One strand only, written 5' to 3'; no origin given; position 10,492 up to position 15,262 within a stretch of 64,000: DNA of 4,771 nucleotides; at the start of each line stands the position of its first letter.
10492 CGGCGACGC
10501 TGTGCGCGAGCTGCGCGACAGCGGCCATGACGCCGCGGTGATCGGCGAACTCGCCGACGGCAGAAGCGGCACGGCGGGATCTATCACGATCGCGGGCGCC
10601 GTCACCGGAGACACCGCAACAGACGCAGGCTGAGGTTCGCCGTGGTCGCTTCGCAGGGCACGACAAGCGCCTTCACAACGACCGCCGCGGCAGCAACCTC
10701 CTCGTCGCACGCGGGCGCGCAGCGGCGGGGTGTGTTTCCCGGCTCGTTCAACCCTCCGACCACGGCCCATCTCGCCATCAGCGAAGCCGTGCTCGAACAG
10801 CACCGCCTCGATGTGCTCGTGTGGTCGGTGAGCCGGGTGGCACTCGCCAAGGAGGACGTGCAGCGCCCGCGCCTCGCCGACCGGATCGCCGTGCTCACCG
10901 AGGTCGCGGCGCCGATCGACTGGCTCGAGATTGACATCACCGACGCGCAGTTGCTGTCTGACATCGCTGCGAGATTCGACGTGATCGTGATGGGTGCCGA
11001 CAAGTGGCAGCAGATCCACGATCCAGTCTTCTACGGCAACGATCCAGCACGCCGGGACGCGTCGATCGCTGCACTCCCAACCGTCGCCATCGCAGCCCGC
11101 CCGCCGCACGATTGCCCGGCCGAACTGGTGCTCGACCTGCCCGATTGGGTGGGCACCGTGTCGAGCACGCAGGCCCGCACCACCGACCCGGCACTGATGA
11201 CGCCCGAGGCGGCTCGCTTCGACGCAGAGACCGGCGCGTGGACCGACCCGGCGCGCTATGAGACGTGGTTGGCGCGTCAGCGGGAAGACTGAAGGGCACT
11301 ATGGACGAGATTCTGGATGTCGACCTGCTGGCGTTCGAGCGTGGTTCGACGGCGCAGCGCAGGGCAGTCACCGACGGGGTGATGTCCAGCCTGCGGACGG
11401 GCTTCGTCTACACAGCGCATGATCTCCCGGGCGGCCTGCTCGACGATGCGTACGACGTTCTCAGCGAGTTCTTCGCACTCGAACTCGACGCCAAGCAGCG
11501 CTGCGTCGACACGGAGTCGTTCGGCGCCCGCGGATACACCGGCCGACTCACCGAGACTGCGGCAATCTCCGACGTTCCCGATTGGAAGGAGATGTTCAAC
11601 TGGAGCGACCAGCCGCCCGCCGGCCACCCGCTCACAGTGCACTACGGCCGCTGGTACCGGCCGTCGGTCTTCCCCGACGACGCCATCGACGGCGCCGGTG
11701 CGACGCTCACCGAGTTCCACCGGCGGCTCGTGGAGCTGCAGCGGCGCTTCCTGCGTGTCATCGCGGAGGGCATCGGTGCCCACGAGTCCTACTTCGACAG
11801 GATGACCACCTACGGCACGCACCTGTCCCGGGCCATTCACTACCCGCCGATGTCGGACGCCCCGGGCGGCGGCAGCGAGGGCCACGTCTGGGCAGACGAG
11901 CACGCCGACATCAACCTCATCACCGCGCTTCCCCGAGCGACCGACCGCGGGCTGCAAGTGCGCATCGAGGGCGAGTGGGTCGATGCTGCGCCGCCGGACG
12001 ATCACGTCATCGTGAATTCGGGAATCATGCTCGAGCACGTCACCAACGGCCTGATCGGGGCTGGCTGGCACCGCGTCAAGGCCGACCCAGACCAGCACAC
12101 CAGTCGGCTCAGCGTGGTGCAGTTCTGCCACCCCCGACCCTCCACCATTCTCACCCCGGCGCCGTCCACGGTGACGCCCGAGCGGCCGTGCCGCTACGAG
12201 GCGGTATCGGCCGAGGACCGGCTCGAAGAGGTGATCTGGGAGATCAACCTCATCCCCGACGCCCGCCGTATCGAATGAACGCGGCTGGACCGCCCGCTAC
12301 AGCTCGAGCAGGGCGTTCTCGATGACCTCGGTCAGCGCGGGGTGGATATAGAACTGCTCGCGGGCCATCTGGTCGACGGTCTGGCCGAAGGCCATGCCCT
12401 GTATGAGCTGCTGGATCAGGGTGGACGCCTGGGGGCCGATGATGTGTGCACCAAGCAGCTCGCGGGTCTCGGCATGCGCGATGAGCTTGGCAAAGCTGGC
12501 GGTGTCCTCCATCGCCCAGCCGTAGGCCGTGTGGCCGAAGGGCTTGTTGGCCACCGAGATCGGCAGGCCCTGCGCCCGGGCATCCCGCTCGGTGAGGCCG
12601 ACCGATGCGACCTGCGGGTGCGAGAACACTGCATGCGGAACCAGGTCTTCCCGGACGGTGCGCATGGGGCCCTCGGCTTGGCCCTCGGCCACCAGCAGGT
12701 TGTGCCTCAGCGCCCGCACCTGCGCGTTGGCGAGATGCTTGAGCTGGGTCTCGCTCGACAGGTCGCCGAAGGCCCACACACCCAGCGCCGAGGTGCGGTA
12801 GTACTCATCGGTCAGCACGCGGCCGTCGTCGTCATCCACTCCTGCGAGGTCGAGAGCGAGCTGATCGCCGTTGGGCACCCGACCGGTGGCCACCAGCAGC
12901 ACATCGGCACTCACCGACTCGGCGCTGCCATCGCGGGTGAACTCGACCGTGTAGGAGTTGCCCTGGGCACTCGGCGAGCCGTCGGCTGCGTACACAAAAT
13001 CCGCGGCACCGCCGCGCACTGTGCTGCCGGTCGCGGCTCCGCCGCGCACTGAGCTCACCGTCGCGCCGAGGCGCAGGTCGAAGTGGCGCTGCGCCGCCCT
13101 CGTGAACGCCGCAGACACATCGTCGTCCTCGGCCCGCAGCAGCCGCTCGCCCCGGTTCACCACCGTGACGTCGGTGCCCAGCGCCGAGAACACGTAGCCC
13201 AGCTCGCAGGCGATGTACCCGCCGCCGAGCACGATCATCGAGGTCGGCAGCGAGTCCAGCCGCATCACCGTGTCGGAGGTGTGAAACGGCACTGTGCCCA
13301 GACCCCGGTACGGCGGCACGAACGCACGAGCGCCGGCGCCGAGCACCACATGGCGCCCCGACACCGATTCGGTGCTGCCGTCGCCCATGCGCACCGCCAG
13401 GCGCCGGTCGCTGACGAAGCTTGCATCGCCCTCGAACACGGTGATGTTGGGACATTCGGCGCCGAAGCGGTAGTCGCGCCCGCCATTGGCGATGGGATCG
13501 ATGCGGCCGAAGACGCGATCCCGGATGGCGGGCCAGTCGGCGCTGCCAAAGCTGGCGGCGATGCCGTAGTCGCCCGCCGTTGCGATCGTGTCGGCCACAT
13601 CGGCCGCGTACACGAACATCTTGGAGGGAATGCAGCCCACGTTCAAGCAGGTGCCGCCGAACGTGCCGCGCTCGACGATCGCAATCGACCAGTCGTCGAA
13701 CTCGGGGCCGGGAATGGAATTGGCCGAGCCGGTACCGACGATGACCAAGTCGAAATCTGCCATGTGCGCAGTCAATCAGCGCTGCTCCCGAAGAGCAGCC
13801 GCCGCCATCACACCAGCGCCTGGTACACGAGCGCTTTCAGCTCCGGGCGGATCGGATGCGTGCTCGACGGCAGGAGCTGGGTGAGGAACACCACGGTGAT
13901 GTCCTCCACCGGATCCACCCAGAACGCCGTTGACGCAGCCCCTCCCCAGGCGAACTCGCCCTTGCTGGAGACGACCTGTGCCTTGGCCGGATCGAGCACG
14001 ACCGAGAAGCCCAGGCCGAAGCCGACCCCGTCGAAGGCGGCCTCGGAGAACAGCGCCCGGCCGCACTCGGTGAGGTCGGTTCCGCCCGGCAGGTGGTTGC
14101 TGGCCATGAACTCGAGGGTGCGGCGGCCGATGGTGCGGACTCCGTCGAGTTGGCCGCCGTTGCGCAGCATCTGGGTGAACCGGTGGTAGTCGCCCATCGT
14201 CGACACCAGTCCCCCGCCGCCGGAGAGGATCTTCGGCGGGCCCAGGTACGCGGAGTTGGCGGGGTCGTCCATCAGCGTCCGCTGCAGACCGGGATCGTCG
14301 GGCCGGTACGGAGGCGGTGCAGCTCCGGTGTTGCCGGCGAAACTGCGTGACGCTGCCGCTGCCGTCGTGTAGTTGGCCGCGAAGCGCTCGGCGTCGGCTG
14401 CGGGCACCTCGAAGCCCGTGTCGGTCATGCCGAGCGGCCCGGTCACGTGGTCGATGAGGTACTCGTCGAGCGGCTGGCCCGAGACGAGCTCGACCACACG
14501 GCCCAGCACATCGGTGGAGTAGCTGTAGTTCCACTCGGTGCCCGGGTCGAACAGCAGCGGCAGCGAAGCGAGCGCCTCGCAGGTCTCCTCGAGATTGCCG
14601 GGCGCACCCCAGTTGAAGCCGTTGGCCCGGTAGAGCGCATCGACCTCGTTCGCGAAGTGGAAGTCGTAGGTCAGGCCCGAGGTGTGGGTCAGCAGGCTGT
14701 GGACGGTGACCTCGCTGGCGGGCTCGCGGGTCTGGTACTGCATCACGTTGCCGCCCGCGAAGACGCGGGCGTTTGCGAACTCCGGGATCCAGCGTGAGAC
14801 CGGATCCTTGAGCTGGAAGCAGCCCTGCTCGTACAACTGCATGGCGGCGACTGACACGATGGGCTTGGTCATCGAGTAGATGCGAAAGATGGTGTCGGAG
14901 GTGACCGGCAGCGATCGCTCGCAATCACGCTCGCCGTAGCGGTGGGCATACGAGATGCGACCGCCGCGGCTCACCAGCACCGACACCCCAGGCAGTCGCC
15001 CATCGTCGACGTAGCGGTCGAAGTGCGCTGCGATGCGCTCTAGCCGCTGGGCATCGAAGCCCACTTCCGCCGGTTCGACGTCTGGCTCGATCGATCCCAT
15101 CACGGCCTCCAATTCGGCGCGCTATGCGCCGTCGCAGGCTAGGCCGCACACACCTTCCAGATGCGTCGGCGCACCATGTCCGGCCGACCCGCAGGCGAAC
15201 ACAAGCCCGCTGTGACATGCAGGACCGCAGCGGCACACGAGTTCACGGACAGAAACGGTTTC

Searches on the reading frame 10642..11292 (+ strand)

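Call 27: search_protein_families(library=pfam, proteins=[window:10642-11292:+], max_evalue=0.001)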
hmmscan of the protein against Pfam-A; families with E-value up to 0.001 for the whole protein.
window:10642-11292:+ (216 aa): 1 family
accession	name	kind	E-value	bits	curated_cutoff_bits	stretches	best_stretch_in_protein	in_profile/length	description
PF01467.32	CTP_transf_like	-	3.6e-07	30.9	21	1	31-125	1-94/133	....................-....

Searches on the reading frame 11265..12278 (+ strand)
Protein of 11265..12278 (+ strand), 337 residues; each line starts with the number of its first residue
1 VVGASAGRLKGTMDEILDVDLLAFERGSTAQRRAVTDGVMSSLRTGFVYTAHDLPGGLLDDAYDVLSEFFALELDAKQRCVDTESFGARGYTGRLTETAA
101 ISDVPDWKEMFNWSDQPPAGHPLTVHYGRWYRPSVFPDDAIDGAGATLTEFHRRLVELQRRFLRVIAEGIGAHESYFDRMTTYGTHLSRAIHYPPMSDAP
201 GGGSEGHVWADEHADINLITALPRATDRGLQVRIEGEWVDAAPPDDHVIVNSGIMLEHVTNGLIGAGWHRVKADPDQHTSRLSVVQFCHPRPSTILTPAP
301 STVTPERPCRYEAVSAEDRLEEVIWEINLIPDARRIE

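Call 27: search_protein_families(library=pfam, proteins=[window:11265-12278:+], max_evalue=0.001)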
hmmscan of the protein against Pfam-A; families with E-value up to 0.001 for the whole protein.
window:11265-12278:+ (337 aa): 2 families
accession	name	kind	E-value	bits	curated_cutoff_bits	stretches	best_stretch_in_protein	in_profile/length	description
PF14226.12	DIOX_N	-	9.3e-14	52.5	27.3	1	23-138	5-116/117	non-haem dioxygenase in morphine synthesis N-terminal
PF03171.26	2OG-FeII_Oxy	-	4.2e-11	43.5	23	1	187-290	4-101/101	2OG-Fe(II) oxygenase superfamily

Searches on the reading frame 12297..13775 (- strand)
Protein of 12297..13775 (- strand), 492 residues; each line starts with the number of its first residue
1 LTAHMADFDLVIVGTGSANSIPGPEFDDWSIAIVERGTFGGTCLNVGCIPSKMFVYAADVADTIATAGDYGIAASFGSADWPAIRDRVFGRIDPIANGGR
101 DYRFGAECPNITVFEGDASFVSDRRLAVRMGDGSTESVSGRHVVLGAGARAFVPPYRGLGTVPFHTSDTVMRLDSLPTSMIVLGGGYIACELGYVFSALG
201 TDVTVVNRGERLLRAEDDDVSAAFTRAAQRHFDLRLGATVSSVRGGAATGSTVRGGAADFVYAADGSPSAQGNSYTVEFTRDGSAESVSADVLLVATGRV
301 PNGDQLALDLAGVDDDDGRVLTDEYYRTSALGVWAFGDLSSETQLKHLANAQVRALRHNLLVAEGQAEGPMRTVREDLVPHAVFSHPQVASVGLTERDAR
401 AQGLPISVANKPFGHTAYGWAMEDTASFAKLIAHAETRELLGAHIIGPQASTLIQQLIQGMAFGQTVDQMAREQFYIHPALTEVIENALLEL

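Call 56: search_protein_families(library=pfam, proteins=[window:12297-13775:-], max_evalue=0.0001)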
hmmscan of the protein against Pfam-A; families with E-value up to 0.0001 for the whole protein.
window:12297-13775:- (492 aa): 4 families
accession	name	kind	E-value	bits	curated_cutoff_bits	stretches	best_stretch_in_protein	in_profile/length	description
PF07992.20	Pyr_redox_2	-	4e-38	132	26.1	1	9-352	2-288/291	Pyridine nucleotide-disulphide oxidoreductase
PF02852.28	Pyr_redox_dim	-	1.9e-29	102.5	25.3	1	379-488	1-109/110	Pyridine nucleotide-disulphide oxidoreductase, dimerisation domain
PF00070.33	Pyr_redox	-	3.8e-16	59.8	22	1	180-248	2-71/82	Pyridine nucleotide-disulphide oxidoreductase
PF13434.12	Lys_Orn_oxgnase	-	1.9e-05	24.4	21.3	0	103-218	113-231/339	L-lysine 6-monooxygenase/L-ornithine 5-monooxygenase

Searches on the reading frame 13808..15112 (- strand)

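Call 56: search_protein_families(library=pfam, proteins=[window:13808-15112:-], max_evalue=0.0001)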
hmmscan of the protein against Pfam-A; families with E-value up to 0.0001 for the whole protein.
window:13808-15112:- (434 aa): 1 family
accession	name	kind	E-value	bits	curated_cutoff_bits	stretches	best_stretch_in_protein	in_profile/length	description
PF00144.29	Beta-lactamase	-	8.2e-69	232.7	27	1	28-429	2-327/329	Beta-lactamase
